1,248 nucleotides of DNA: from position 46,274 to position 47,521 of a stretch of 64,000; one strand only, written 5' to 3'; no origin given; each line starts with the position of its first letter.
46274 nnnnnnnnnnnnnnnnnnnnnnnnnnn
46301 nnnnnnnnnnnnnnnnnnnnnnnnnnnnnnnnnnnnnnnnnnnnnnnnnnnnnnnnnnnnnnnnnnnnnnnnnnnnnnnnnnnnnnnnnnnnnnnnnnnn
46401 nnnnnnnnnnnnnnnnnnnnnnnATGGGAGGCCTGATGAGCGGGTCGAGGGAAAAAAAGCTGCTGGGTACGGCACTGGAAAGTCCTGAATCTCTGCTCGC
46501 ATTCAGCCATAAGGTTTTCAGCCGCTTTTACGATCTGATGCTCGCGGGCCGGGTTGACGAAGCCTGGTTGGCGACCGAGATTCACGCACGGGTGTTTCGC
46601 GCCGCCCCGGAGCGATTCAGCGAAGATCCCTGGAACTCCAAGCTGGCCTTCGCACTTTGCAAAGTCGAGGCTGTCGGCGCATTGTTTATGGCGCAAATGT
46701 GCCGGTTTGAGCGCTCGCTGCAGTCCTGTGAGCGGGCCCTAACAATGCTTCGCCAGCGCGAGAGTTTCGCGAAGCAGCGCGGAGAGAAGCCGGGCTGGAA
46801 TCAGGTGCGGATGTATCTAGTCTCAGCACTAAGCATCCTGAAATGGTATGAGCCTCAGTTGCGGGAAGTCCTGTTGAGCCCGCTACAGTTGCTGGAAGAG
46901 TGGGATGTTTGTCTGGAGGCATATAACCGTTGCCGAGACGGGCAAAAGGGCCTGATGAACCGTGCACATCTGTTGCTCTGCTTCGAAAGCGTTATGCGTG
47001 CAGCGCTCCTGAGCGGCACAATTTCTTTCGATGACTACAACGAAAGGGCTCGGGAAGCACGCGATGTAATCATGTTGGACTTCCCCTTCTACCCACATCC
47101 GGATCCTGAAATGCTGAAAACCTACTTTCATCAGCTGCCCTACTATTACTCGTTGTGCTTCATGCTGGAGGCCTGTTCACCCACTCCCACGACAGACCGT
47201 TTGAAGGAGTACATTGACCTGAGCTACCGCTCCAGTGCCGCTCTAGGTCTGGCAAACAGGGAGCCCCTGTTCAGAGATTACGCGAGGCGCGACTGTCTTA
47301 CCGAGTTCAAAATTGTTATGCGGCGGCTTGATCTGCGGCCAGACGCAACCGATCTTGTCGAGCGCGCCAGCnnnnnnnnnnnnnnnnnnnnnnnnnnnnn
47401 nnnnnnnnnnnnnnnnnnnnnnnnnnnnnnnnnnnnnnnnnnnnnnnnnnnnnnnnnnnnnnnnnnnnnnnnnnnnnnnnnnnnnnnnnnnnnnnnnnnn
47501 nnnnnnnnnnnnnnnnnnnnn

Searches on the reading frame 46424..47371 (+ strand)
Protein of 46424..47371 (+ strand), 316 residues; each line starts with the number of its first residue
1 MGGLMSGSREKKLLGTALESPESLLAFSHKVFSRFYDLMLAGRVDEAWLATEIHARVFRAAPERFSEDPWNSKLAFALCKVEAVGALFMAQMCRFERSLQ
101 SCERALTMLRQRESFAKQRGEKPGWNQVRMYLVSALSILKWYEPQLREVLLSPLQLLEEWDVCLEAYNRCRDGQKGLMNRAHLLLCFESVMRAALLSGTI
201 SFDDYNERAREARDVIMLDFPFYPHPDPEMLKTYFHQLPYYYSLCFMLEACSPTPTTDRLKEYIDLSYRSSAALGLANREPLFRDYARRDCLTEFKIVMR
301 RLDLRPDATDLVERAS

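Call 6: search_protein_families(library=pfam, proteins=[window:46424-47371:+], max_evalue=1)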
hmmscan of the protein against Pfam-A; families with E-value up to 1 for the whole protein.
window:46424-47371:+ (316 aa): 0 families

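Call 7: search_protein_families(library=padloc, proteins=[window:46424-47371:+], max_evalue=1)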
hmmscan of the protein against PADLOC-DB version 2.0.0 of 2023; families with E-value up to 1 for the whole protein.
window:46424-47371:+ (316 aa): 0 families

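Call 8: search_protein_families(library=ncbifam, proteins=[window:46424-47371:+], max_evalue=1)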
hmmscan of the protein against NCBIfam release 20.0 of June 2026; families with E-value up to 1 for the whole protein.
window:46424-47371:+ (316 aa): 0 families

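Call 9: search_protein_families(library=phrogs, proteins=[window:46424-47371:+], max_evalue=1)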
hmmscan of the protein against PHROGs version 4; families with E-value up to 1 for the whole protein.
window:46424-47371:+ (316 aa): 1 family
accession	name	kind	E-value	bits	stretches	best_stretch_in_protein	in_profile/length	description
phrog_9753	-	unknown function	0.28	12.1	1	93-142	15-57/64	-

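Call 10: find_homologous_proteins(query=window:46424-47371:+)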
Query window:46424-47371:+ (316 aa): 1 proteins with E <= 0.001 among 2667 candidates.
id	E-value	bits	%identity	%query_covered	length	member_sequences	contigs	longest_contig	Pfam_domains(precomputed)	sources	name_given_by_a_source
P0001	7.5e-208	707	100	99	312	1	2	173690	-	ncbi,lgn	-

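Call 11: find_encoding_contigs(protein=P0001, flank=10000, max_places=6)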
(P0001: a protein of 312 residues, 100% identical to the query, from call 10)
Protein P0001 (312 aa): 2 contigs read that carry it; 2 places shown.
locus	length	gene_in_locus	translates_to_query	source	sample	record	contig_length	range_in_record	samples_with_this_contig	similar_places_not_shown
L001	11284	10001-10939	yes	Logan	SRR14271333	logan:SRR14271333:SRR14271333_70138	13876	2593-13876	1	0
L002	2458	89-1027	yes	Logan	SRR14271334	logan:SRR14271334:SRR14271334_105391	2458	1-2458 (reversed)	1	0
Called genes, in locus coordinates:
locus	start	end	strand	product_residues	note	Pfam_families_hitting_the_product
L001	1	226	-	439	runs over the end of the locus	PF27533:CapK_C (weak)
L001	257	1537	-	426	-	PF27533:CapK_C (weak)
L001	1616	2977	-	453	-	-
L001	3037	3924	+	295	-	PF02739:5_3_exonuc_N, PF01367:5_3_exonuc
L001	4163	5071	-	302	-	PF06182:ABC2_membrane_6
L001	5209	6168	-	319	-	-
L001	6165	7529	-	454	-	-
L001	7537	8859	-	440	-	PF00464:SHMT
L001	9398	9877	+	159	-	PF13443:HTH_26 (faint), PF01381:HTH_3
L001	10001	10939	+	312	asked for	-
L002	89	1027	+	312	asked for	-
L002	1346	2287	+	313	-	-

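Call 14: find_related_loci(query=A1, collection=genome_contigs, flank=10000)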
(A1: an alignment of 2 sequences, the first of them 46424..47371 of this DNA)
Query A1 (316 aa) in genome_contigs; peptide patterns used: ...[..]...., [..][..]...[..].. (x = any residue, [..] = any of these).
31 stretches matched a pattern, but none encodes a relative of the query by tblastn (E <= 1e-3).

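Call 23: search_protein_representatives(alignment_id=A1)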
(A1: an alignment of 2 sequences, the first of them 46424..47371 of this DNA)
Query: 2 sequences, 317 profile positions. Proteins with E-value up to 0.001 (for the whole library): 2; up to 1e-10: 1; up to 1e-30: 1. The best 2 are listed.
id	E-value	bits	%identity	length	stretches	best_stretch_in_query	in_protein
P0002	1.4e-118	412.2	-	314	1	7-309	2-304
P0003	1.4e-08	50.9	-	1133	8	155-246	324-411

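Call 25: find_encoding_contigs(protein=P0002, flank=10000, max_places=8)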
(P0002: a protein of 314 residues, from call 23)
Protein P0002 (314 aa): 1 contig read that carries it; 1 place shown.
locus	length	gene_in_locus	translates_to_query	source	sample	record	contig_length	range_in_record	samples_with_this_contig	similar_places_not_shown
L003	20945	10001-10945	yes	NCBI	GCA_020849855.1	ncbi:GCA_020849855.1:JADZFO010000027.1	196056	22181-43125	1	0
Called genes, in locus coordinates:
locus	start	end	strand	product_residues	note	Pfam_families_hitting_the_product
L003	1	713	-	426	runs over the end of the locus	-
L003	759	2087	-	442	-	-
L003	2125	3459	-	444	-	-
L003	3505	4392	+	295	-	PF02739:5_3_exonuc_N, PF01367:5_3_exonuc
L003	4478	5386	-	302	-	PF06182:ABC2_membrane_6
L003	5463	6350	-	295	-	-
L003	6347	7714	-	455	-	-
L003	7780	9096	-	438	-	PF00464:SHMT, PF00155:Aminotran_1_2 (faint), PF01212:Beta_elim_lyase (weak)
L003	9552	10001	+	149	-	PF01381:HTH_3 (weak)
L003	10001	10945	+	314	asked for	-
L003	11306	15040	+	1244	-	PF14814:UB2H (faint), PF17757:UvrB_inter, PF02559:CarD_TRCF_RID, PF00270:DEAD, PF04851:ResIII, PF00271:Helicase_C, PF03461:TRCF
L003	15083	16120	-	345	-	-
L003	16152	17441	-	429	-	PF00285:Citrate_synt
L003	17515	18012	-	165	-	PF25917:BSH_RND (weak), PF25973:BSH_CzcB (faint), PF00364:Biotin_lipoyl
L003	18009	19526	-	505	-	PF00289:Biotin_carb_N, PF02786:CPSase_L_D2, PF07478:Dala_Dala_lig_C, PF02222:ATP-grasp, PF02785:Biotin_carb_C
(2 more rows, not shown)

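Call 29: predict_structure(alignment_id=A1)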
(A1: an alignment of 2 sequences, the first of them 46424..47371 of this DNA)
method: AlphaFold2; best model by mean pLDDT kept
length: 316 residues; sequences in the alignment: 2
mean_pLDDT: 73.5   pTM: 0.73
mean pLDDT of the five models: 73.5, 70.4, 70.0, 69.8, 69.8
residues with pLDDT >= 90: 15; 70-90: 199; 50-70: 79; < 50: 23
segments of 3 or more residues with pLDDT < 50: 1-6, 221-223, 305-316
pLDDT, mean of each block of 10 residues (from residue 1): 44 70 80 78 78 76 55 79 85 84 90 86 84 89 77 89 82 65 78 84 81 66 61 60 72 75 78 66 66 67 51 39
secondary structure, 60 per line:
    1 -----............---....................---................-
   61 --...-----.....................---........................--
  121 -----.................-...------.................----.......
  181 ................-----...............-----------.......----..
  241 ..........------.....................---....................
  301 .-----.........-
elements in order: H6-17 H21-40 H44-59 H71-91 H95-118 H126-142 H153-169 H174-196 H202-216 H228-234 H239-250 H257-277 H281-301 H307-315

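Call 43: search_solved_structures(query=A2, max_evalue=10)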
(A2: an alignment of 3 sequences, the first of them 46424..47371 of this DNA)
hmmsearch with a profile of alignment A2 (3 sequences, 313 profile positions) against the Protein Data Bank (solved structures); distinct sequences matched with E-value up to 10: 10.
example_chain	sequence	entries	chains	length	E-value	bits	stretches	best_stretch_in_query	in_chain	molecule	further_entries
6uhi_A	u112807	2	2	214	0.019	17.3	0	15-58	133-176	Ryanodine receptor 1 chimera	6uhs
2a9d_A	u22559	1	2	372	0.65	12.2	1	129-162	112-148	Sulfite Oxidase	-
2a9b_A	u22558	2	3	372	0.65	12.2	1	129-162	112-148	Sulfite Oxidase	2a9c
2a99_A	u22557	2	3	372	0.65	12.2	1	129-162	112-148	Sulfite Oxidase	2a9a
3hbg_A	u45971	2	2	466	0.83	11.9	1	129-162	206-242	Sulfite Oxidase mutant C185S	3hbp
3hbq_A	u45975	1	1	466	0.85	11.8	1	129-162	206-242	Sulphite oxide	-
1sox_A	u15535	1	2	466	0.87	11.8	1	129-162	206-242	SULFITE OXIDASE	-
3r19_A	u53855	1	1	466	0.87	11.8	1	129-162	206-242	Sulfite oxidase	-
3r18_A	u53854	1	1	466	0.87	11.8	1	129-162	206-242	Sulfite oxidase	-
3hc2_A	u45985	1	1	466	0.87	11.8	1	129-162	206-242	sulfite oxidase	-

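Call 44: find_related_loci(query=A2, collection=viral_contigs, flank=10000)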
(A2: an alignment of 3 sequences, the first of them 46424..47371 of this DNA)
Query A2 (316 aa) in viral_contigs; peptide patterns used: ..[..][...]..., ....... (x = any residue, [..] = any of these).
26 stretches matched a pattern, but none encodes a relative of the query by tblastn (E <= 1e-3).

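Call 57: fold_search(model_id=the predicted structure, library=viral)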
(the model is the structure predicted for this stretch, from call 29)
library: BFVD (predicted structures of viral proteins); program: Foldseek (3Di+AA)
matches with E <= 10: 296; with E <= 0.001: 0
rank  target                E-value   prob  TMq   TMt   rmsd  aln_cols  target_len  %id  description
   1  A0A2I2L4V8            4.1e-02  0.80  0.24  0.17  14.3       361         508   11  Tetratricopeptide repeat protein [Orpheovirus IHUMI-LCC2]
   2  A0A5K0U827            5.1e-02  0.95  0.27  0.25  18.3       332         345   11  Gamma-soluble NSF attachment protein (Fragment) [Yasminevirus sp. GU-2018]
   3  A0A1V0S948            6.3e-02  0.38  0.17  0.15  23.5       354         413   10  TPR repeat protein [Catovirus CTV1]
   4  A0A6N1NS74            8.4e-02  0.72  0.26  0.26  16.0       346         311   12  Gamma-soluble NSF attachment protein [Tupanvirus deep ocean]
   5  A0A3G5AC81            9.6e-02  0.72  0.23  0.25  16.5       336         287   10  Putative alpha-soluble NSF attachment protein-like [Hyperionvirus sp.]
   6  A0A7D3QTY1            9.6e-02  0.41  0.19  0.20  19.7       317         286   12  Soluble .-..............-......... factor [Fadolivirus FV1/VV64]
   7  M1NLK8                1.2e-01  0.66  0.27  0.26  13.8       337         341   10  Repeat protein [Moumouvirus goulette]
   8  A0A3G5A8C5            1.4e-01  0.96  0.34  0.34  14.1       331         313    9  Gamma-soluble NSF attachment protein [Homavirus sp.]
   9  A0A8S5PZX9            1.4e-01  0.96  0.38  0.22  13.5       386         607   12  Serine-pyruvate aminotransferase [Siphoviridae sp. ctOCb13]
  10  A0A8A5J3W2            1.5e-01  0.99  0.34  0.54   6.9       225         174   11  (no name in the UniProt tables at hand)
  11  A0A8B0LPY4            1.5e-01  0.77  0.26  0.32  15.4       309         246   13  Tetratricopeptide repeat protein [uncultured archaeal virus]
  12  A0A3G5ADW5            1.8e-01  0.51  0.21  0.23  20.1       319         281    8  Uncharacterized protein [Satyrvirus sp.]
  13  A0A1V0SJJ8            2.0e-01  0.66  0.28  0.30  13.7       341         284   13  Gamma-soluble NSF attachment protein [Klosneuvirus KNV1]
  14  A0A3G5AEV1            2.0e-01  0.18  0.15  0.10  21.4       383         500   13  Uncharacterized protein [Hyperionvirus sp.]
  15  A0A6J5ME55            2.2e-01  0.95  0.33  0.20   9.0       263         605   12  Glycosyltransferase, DXD sugar-binding motif [uncultured Caudovirales phage]
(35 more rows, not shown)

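Call 66: search_protein_families(library=pfam, alignment_id=A5, max_evalue=1)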
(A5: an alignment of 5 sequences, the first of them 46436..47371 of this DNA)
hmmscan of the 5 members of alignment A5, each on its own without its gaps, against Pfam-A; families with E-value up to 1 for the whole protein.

A. member 1, window:46436-47371:+ (312 aa): 0 families

B. families by the number of members that match (of 5 scanned): 4 families
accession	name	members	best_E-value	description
PF21749.2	DACND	1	0.013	Probable sensor domain DACND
PF17779.7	NOD2_WH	1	0.029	NOD2 winged helix domain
PF07719.23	TPR_2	1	0.056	Tetratricopeptide repeat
PF00515.34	TPR_1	1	0.098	Tetratricopeptide repeat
